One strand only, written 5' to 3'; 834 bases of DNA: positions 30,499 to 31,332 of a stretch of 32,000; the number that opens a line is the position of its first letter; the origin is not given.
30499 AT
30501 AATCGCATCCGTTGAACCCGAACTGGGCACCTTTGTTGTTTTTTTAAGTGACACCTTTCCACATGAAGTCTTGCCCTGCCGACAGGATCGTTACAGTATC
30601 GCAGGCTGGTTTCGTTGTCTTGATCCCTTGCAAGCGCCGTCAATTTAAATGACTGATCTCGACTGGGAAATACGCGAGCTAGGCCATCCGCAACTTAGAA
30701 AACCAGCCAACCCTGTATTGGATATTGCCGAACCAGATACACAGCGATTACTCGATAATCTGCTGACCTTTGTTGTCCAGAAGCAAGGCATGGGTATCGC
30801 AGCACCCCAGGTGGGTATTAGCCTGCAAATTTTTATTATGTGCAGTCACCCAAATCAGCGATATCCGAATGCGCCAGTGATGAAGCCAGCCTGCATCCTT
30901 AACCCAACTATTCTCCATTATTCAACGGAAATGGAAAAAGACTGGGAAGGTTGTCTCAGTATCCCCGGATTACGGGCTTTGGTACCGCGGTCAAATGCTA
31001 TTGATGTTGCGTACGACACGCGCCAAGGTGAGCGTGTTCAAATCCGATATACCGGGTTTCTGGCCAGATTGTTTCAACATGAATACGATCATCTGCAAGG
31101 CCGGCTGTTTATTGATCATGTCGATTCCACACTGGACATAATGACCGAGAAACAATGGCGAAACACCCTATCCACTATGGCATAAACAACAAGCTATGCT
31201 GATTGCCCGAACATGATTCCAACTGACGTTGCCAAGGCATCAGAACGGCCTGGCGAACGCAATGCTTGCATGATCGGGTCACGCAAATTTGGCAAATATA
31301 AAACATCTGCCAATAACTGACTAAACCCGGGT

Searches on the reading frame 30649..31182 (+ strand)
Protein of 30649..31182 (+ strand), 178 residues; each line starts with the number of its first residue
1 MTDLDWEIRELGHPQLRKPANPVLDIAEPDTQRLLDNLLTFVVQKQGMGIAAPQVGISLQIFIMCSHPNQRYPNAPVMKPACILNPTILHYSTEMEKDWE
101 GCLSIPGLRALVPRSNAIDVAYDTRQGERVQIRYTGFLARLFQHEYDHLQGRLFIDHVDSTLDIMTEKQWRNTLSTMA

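Call 58: search_protein_families(library=phrogs, proteins=[window:30649-31182:+], max_evalue=0.001)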
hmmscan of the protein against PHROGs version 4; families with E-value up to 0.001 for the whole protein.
window:30649-31182:+ (178 aa): 1 family
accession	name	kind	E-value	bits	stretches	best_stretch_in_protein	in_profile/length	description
phrog_2890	-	other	1e-30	107.2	1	10-158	7-147/150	peptide deformylase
